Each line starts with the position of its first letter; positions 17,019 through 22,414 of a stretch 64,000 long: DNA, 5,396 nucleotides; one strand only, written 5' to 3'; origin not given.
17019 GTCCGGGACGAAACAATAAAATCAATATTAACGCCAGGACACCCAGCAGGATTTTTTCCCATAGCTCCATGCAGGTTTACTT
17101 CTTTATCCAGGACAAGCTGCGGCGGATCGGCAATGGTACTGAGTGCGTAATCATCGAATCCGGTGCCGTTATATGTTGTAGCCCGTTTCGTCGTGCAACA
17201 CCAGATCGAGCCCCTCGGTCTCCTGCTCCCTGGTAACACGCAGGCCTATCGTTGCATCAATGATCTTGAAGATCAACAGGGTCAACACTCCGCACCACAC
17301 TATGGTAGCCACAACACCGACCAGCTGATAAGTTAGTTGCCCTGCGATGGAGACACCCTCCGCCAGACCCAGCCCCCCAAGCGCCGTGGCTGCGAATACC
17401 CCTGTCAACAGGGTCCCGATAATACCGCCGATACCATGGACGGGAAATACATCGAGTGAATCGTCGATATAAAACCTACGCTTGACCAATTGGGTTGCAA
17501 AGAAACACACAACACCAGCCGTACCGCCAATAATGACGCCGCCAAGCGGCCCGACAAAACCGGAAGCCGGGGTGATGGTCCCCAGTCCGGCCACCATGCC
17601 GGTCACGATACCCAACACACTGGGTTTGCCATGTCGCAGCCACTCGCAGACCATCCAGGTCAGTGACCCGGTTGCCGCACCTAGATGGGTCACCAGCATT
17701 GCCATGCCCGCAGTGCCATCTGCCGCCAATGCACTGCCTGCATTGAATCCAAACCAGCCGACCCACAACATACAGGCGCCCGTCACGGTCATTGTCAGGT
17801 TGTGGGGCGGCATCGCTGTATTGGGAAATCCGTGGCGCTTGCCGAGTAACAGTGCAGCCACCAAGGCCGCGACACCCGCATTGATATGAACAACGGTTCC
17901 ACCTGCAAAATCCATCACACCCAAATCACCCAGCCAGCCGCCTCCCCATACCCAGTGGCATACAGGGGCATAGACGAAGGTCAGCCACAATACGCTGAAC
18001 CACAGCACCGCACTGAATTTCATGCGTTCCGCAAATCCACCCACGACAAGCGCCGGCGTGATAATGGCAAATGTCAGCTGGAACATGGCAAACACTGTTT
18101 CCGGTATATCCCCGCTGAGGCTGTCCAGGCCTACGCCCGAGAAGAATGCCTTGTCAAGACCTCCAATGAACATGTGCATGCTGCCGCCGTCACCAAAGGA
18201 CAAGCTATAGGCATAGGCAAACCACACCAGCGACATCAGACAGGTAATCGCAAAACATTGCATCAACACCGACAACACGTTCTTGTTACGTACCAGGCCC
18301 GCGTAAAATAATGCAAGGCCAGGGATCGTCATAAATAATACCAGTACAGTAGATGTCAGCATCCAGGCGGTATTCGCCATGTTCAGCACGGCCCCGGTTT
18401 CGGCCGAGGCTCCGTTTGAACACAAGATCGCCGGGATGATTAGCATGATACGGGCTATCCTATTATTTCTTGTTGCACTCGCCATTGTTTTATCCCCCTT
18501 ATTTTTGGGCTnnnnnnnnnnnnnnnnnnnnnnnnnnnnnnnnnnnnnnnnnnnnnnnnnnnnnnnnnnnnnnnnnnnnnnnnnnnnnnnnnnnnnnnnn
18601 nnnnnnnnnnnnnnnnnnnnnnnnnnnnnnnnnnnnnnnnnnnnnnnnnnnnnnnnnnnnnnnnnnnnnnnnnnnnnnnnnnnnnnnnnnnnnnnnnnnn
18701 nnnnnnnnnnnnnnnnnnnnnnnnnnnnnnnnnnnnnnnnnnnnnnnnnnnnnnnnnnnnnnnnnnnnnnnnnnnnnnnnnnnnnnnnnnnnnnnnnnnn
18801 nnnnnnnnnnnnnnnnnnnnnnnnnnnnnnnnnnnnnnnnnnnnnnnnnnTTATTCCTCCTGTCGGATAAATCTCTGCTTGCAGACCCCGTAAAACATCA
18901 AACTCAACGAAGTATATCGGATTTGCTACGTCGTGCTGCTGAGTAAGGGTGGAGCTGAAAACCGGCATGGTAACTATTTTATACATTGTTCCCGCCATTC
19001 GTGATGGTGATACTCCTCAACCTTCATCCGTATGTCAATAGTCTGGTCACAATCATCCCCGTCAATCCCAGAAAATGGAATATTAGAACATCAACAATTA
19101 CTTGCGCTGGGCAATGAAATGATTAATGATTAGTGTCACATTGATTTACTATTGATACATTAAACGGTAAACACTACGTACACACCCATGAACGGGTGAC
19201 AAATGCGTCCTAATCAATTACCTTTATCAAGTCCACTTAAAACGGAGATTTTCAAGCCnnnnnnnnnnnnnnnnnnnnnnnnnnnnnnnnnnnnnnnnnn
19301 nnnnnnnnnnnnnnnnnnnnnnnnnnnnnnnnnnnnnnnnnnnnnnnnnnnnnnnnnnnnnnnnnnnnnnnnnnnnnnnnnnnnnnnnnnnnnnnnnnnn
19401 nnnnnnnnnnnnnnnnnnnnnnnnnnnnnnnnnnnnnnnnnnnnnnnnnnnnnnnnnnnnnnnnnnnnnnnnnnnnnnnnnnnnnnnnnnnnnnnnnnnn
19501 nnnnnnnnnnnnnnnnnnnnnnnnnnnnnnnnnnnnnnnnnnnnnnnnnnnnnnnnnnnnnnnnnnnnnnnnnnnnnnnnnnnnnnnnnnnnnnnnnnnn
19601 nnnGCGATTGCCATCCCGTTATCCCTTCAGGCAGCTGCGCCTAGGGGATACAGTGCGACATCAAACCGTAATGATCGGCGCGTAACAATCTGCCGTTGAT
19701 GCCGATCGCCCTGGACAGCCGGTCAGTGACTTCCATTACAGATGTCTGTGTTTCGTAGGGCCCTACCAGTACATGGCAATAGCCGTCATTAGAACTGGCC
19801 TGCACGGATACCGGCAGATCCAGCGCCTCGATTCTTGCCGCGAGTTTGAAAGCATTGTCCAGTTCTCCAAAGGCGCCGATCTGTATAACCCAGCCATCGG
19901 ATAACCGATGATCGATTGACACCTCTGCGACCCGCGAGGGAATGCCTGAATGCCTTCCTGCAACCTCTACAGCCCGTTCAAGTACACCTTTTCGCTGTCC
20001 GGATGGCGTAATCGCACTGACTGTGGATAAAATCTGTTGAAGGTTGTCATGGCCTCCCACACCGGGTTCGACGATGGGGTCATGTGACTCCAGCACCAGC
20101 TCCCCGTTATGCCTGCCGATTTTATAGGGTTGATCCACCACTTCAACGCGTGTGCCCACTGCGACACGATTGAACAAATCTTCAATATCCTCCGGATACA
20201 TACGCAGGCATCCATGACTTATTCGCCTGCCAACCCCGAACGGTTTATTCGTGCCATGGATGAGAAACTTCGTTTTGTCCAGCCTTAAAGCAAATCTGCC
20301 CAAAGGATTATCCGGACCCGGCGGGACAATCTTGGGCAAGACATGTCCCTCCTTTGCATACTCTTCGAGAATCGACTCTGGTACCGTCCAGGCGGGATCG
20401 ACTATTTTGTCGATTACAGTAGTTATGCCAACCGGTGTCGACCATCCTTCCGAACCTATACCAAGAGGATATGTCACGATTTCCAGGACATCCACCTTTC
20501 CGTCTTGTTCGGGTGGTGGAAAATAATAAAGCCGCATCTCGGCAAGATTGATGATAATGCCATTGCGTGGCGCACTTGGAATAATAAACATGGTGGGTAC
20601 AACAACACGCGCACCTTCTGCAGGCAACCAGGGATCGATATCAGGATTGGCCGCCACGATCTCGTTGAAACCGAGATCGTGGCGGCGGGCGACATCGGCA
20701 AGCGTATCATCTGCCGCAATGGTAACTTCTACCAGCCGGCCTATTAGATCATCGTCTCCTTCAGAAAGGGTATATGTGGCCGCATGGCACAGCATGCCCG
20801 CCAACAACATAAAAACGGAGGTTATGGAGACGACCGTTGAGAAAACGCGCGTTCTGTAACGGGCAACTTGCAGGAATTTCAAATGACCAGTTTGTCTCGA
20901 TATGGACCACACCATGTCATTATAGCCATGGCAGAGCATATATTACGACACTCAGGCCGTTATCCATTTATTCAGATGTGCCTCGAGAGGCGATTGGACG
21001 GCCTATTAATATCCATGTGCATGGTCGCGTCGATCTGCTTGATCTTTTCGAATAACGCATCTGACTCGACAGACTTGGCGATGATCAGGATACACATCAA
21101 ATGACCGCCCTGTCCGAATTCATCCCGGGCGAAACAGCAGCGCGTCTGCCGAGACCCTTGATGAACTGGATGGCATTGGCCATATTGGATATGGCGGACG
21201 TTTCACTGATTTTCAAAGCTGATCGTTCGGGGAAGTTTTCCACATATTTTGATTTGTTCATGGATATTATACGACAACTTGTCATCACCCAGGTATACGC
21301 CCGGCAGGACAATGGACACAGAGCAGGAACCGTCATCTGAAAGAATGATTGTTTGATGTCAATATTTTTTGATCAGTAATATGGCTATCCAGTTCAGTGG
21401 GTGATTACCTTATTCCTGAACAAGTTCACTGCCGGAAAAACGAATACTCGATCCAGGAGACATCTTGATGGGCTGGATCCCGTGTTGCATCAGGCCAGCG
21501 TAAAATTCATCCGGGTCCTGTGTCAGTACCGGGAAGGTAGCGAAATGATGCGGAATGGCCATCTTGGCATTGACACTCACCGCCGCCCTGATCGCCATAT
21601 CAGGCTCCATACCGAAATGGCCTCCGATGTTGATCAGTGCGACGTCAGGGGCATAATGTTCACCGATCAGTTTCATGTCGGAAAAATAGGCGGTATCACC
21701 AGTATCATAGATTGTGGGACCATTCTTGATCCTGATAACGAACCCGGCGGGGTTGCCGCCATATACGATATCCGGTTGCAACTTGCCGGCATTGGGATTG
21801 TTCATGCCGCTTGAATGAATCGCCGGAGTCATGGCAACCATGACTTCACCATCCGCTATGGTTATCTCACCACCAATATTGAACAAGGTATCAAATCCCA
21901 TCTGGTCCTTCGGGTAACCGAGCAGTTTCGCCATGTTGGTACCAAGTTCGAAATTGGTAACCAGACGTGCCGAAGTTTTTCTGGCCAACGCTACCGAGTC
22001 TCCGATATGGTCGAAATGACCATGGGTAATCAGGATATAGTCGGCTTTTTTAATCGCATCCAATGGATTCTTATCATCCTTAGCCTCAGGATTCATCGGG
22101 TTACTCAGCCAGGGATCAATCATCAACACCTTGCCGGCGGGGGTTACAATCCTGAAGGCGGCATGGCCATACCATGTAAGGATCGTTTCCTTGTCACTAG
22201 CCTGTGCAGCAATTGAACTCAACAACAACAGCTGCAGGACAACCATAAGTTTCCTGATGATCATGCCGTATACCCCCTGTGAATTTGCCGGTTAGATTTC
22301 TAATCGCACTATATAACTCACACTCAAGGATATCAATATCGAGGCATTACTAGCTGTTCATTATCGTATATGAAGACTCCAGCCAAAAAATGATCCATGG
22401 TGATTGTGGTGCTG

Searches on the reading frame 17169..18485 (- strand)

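Call 22: search_protein_families(library=pfam, proteins=[window:17169-18485:-])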
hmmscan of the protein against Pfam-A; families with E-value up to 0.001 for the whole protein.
window:17169-18485:- (438 aa): 1 family
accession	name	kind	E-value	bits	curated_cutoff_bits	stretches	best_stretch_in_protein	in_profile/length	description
PF00909.26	Ammonium_transp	-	4.4e-122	408.1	23.2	1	40-436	1-399/399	Ammonium Transporter Family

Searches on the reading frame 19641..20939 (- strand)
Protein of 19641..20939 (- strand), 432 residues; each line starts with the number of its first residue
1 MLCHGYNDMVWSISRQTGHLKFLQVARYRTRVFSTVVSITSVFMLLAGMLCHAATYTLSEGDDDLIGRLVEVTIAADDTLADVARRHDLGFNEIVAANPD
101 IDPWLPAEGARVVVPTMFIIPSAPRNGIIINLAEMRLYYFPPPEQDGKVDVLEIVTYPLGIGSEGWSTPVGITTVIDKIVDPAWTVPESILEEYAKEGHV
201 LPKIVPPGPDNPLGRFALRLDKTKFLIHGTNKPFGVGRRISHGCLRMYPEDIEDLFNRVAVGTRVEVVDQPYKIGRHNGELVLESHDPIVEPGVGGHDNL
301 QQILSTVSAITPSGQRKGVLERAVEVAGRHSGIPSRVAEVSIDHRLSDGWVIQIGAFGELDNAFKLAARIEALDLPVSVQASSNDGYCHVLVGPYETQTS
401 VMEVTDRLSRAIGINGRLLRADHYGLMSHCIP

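Call 22: search_protein_families(library=pfam, proteins=[window:19641-20939:-])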
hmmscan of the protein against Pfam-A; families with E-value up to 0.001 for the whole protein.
window:19641-20939:- (432 aa): 2 families
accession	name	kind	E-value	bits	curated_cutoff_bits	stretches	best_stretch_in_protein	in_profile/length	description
PF03734.19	YkuD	-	6.6e-20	72.6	23.4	1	127-267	3-146/146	L,D-transpeptidase catalytic domain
PF05036.18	SPOR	-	1.8e-08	35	21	1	348-409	3-65/76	SPOR domain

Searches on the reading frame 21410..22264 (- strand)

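Call 22: search_protein_families(library=pfam, proteins=[window:21410-22264:-])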
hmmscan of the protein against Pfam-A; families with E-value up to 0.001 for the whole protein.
window:21410-22264:- (284 aa): 3 families
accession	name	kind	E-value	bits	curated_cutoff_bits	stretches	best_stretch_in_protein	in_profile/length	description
PF12706.13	Lactamase_B_2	-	1.2e-23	84.3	27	1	48-241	4-200/200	Beta-lactamase superfamily domain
PF13483.12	Lactamase_B_3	-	2.5e-16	60.5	24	1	29-240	2-160/160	Beta-lactamase superfamily domain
PF00753.33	Lactamase_B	-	6.1e-12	46.3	22.7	1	33-153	5-134/196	Metallo-beta-lactamase superfamily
